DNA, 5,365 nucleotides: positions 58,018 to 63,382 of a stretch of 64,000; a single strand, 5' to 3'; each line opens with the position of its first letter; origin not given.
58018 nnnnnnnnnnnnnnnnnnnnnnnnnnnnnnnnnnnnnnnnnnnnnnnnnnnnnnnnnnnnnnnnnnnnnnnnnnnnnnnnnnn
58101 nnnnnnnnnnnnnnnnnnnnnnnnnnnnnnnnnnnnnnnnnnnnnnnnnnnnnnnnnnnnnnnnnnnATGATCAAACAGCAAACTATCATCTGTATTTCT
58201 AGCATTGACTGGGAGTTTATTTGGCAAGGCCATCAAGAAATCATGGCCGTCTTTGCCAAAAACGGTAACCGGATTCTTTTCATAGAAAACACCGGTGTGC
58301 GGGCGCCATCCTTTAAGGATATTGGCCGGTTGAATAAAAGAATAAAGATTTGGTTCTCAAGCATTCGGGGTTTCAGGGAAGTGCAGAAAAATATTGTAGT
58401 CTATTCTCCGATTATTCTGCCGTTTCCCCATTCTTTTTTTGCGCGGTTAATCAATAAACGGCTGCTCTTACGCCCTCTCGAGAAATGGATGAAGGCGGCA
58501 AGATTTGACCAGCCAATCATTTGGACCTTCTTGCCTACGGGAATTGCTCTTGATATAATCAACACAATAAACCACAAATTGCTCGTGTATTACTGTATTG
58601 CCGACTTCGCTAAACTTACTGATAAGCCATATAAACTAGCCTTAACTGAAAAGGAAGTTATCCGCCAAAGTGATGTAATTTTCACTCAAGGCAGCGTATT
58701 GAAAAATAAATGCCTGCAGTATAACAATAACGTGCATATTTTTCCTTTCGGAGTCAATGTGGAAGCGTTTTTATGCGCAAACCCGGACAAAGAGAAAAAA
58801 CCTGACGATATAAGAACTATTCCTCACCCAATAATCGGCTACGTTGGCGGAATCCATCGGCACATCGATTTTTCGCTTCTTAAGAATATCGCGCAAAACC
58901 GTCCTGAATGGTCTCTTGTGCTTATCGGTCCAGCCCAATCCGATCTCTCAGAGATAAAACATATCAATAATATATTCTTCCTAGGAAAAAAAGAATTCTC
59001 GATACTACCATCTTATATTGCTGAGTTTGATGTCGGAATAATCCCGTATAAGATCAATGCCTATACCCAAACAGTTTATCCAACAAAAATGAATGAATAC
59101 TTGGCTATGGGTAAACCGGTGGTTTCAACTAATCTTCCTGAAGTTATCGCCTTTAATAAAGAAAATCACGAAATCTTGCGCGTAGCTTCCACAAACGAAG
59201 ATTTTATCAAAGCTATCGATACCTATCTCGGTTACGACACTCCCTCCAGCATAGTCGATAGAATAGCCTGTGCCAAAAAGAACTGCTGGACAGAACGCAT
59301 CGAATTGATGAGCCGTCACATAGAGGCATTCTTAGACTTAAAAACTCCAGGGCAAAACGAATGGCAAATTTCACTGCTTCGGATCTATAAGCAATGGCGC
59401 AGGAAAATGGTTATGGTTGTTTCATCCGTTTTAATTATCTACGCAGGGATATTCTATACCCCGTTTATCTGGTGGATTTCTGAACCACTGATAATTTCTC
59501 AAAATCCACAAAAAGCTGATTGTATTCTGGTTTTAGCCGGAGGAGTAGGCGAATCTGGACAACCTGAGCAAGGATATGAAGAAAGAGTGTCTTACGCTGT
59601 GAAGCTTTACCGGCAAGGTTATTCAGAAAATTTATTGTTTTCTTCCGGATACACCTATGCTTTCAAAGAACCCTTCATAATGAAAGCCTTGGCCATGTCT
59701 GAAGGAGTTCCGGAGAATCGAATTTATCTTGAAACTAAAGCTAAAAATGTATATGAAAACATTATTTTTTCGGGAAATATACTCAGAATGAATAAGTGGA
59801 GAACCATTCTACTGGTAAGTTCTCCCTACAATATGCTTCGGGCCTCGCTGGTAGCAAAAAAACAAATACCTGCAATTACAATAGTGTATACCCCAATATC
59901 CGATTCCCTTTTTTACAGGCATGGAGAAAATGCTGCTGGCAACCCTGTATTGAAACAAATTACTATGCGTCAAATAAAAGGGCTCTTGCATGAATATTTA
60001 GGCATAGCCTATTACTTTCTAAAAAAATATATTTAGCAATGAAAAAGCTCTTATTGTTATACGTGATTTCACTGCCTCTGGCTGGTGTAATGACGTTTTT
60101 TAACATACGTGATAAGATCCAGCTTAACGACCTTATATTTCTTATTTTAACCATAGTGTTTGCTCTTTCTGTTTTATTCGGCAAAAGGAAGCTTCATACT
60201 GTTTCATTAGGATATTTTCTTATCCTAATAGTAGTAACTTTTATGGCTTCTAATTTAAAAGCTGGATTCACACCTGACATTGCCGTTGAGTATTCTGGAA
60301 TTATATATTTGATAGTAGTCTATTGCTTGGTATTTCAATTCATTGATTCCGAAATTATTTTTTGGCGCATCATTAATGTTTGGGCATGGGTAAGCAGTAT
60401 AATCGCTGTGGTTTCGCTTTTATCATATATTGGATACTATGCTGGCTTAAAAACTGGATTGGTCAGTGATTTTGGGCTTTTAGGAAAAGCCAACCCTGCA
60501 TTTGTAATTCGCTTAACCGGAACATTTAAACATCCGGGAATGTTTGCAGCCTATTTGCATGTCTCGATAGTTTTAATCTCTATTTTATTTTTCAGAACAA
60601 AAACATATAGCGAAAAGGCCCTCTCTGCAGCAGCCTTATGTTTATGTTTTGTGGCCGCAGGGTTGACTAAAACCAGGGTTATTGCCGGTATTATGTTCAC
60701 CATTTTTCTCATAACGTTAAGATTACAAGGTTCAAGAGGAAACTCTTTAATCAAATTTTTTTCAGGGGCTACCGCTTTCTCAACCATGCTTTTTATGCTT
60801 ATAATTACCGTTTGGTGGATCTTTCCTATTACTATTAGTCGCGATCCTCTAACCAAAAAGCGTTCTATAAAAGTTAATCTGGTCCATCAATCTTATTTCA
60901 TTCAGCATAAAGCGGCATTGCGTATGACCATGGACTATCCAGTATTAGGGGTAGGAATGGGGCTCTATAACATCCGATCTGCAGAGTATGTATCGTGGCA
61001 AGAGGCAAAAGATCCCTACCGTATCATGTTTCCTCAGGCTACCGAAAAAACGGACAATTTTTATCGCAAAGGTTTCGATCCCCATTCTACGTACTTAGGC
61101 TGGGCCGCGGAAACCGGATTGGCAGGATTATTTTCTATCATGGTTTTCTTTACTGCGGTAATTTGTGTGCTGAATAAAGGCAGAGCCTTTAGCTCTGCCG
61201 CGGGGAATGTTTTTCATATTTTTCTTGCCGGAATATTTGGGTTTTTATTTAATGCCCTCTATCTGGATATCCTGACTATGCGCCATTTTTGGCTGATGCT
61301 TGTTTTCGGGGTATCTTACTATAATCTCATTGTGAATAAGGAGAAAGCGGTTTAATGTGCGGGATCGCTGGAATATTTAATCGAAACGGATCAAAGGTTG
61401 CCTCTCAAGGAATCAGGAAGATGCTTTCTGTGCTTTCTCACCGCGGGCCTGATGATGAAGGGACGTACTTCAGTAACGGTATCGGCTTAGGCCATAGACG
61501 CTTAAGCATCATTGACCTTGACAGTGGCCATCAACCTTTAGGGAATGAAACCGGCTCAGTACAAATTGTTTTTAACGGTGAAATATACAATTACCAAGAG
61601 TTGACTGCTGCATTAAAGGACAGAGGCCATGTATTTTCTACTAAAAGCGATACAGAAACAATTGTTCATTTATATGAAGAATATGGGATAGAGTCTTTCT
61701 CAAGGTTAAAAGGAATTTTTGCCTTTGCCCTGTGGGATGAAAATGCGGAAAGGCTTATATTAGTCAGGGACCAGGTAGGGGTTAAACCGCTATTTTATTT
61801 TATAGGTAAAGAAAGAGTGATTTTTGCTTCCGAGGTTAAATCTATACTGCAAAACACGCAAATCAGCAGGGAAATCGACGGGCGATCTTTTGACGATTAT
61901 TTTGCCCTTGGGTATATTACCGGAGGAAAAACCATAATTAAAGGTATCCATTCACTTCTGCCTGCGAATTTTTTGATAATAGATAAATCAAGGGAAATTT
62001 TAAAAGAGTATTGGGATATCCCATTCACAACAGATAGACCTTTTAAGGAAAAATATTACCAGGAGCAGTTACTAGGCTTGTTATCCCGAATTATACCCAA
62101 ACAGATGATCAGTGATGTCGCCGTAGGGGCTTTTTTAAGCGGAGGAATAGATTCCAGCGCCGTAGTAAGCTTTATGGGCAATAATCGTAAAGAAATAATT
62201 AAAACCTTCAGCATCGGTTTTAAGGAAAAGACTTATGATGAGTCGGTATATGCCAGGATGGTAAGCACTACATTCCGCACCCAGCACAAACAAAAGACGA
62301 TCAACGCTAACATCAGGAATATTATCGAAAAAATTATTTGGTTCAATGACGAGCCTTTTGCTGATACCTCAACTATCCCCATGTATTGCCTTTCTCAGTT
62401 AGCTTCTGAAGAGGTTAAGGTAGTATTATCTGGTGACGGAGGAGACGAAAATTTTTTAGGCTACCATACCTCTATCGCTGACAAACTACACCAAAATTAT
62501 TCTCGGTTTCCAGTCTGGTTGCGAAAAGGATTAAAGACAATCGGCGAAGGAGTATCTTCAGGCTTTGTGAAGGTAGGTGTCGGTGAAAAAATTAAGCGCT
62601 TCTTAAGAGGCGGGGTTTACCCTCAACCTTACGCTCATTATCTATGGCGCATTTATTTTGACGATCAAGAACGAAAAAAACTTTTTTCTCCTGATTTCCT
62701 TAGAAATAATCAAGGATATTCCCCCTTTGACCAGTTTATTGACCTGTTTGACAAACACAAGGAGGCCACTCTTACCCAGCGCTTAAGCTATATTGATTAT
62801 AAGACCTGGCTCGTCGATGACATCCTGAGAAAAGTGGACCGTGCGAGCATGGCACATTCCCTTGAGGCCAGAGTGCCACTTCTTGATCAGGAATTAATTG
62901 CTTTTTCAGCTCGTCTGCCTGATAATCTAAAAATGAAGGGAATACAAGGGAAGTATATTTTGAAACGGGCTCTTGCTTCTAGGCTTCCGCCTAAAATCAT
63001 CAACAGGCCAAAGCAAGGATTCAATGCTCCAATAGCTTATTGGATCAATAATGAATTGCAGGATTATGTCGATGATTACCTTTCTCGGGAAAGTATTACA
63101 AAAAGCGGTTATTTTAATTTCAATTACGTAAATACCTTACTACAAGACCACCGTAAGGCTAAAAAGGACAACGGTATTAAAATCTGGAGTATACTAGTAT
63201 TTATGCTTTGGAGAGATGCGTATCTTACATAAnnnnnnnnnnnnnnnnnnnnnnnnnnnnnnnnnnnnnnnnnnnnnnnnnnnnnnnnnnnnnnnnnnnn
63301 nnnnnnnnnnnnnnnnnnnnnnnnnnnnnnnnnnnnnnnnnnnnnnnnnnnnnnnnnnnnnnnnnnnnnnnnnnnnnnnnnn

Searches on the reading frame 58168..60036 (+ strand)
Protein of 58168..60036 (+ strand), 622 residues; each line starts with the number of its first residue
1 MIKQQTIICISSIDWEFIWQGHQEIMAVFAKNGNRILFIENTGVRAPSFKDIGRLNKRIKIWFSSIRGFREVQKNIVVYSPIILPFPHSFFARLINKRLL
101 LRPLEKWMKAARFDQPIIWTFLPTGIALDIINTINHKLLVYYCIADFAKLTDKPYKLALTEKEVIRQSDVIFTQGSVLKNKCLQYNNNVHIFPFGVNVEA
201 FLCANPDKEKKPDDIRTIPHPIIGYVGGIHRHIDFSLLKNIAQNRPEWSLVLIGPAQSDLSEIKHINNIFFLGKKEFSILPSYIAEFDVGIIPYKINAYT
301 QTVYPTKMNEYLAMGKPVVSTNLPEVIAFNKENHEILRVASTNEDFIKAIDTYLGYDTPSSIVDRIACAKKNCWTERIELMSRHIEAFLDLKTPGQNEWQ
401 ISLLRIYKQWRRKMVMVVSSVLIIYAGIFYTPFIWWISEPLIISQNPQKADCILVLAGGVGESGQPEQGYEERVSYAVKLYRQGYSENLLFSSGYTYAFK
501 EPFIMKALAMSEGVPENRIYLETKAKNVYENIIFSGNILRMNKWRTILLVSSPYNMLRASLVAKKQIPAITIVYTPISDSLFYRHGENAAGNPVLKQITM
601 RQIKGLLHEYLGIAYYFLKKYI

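Call 9: search_protein_families(library=pfam, proteins=[window:58168-60036:+])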
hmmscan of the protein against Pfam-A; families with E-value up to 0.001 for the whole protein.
window:58168-60036:+ (622 aa): 3 families
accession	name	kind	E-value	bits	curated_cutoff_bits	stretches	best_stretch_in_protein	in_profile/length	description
PF02698.23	DUF218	-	1.1e-23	84.1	27.6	1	451-612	1-133/133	DUF218 domain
PF13692.12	Glyco_trans_1_4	-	5.1e-12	46.7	27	1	221-353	2-139/142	Glycosyl transferases group 1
PF00534.26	Glycos_transf_1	-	4.5e-05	23.5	26.4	1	237-354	32-156/172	Glycosyl transferases group 1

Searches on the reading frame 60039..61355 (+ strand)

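Call 9: search_protein_families(library=pfam, proteins=[window:60039-61355:+])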
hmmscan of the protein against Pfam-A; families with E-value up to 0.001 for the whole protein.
window:60039-61355:+ (438 aa): 1 family
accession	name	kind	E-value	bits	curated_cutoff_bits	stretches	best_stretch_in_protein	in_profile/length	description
PF04932.20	Wzy_C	-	3.3e-08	33.9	31.7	1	198-367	3-148/149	O-Antigen ligase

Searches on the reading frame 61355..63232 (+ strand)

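Call 9: search_protein_families(library=pfam, proteins=[window:61355-63232:+])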
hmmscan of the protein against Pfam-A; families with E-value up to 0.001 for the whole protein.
window:61355-63232:+ (625 aa): 3 families
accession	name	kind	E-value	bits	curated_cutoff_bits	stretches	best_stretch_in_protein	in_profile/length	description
PF00733.27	Asn_synthase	-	3.2e-96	323.5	21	1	240-620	3-353/354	Asparagine synthase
PF13537.11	GATase_7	-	4.9e-45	152.9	25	1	47-165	1-122/123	Glutamine amidotransferase domain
PF13522.11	GATase_6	-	6.7e-42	143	27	1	32-160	1-130/130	Glutamine amidotransferase domain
